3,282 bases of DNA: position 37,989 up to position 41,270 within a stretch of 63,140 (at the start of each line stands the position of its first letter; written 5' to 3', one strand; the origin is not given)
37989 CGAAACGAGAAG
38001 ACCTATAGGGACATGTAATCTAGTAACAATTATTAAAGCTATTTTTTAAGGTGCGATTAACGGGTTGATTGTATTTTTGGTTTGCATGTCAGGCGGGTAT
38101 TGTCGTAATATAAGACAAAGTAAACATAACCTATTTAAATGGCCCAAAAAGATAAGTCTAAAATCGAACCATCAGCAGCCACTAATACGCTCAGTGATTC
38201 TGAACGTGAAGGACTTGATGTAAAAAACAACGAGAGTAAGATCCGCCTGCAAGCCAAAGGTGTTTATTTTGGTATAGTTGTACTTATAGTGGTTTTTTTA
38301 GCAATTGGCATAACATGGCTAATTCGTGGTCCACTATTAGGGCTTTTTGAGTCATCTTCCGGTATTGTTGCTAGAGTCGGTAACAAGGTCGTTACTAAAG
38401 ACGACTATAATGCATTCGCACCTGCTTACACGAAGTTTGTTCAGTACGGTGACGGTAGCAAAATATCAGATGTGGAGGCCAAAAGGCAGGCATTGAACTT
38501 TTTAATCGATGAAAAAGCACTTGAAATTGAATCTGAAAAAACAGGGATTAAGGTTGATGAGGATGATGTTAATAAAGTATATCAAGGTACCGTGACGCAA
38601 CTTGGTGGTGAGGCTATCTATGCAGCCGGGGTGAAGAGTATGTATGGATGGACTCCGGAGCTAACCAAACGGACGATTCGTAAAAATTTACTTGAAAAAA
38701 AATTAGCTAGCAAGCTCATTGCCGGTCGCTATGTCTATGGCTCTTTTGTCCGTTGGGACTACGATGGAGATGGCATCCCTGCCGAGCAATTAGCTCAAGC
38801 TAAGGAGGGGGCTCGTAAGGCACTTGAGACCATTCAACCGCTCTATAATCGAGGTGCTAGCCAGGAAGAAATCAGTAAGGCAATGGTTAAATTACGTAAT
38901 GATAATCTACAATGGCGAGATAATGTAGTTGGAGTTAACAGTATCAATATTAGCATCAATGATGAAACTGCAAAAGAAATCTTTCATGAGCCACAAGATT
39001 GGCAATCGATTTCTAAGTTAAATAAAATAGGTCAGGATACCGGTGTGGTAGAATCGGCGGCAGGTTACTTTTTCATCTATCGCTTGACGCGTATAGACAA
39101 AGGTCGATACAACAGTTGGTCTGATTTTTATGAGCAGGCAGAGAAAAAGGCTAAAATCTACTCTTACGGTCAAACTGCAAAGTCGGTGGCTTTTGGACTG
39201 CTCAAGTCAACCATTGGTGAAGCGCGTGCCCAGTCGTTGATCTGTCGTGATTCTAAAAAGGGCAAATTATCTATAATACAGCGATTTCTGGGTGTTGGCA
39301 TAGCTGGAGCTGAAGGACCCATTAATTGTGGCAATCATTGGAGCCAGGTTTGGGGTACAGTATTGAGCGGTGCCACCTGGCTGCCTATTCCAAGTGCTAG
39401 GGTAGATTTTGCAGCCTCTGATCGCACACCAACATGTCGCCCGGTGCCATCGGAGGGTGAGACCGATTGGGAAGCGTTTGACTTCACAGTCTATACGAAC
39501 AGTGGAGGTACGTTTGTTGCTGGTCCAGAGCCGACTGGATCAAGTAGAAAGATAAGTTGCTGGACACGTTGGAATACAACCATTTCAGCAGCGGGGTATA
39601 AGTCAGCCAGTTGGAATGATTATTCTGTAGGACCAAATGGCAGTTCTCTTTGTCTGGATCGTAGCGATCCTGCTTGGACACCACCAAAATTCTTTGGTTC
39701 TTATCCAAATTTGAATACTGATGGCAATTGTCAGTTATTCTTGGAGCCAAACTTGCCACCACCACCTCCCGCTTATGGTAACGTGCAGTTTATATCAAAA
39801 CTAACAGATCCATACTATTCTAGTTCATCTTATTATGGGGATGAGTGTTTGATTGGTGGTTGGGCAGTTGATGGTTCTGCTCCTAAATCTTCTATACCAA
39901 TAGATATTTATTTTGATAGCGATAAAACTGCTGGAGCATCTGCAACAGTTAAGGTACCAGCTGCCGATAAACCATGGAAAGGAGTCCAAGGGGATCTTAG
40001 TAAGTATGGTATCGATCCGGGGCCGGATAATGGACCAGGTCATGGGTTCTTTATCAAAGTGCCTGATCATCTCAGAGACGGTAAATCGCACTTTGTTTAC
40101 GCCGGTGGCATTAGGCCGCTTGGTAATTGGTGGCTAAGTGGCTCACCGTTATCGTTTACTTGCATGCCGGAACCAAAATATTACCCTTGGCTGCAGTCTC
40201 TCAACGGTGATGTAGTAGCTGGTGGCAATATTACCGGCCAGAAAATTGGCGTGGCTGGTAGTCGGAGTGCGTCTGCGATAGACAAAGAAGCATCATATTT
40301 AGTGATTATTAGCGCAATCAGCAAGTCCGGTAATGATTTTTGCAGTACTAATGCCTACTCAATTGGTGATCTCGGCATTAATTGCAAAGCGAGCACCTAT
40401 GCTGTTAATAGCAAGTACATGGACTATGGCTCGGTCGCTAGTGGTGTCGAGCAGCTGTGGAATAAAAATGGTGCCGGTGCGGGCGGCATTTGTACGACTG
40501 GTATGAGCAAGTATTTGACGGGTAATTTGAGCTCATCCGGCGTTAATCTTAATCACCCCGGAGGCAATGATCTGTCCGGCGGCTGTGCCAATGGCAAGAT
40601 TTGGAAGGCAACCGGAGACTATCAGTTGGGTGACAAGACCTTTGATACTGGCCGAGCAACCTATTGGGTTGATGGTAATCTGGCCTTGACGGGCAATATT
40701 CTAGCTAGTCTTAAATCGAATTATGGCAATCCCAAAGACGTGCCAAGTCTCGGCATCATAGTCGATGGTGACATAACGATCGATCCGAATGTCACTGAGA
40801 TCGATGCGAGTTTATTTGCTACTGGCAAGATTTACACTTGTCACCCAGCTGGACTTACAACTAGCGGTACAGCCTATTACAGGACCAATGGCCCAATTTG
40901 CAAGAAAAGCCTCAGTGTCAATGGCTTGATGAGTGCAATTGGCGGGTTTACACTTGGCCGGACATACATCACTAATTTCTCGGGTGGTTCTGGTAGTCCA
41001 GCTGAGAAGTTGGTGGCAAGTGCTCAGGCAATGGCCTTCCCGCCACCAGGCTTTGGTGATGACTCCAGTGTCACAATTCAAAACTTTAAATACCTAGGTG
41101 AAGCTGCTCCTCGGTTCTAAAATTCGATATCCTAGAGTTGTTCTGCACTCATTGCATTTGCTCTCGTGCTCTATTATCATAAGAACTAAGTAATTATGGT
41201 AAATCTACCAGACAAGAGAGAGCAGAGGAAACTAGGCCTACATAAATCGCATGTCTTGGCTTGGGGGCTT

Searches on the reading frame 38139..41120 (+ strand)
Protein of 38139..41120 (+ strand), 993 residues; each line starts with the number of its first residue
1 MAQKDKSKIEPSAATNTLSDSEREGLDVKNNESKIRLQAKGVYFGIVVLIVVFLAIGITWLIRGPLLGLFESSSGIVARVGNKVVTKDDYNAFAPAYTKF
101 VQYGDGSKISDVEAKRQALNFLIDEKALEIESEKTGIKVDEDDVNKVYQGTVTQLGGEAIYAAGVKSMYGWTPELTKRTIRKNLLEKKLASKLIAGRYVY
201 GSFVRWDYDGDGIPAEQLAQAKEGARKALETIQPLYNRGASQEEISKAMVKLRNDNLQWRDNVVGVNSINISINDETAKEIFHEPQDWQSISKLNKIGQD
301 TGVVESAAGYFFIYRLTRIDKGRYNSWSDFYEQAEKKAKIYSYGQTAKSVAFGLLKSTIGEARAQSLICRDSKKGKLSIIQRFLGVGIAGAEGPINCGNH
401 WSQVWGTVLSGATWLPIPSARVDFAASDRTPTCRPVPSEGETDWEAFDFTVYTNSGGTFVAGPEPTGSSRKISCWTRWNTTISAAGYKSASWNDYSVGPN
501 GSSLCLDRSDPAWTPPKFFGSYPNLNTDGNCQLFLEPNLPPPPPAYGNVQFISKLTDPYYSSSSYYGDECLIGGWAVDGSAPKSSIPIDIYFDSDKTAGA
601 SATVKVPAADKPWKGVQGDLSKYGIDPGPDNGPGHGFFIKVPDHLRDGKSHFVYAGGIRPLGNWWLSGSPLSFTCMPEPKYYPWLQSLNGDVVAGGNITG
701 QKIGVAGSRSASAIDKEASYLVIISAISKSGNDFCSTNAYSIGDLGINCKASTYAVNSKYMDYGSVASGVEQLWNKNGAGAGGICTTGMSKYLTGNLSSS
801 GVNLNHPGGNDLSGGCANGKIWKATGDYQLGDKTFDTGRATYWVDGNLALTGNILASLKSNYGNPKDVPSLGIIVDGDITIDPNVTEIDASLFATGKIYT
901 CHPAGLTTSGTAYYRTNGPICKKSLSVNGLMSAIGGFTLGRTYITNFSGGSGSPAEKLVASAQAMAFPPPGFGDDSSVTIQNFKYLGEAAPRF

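Call 44: search_protein_families(library=pfam, proteins=[window:38139-41120:+], max_evalue=0.0001)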
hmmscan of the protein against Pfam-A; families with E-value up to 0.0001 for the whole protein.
window:38139-41120:+ (993 aa): 2 families
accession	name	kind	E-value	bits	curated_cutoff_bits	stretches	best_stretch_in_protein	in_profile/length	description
PF13623.11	SurA_N_2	-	2e-10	41.1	28.5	1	34-150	3-121/145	SurA-like N-terminal domain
PF13624.11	SurA_N_3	-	2.7e-08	34.3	27.2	1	35-151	5-120/162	SurA-like N-terminal domain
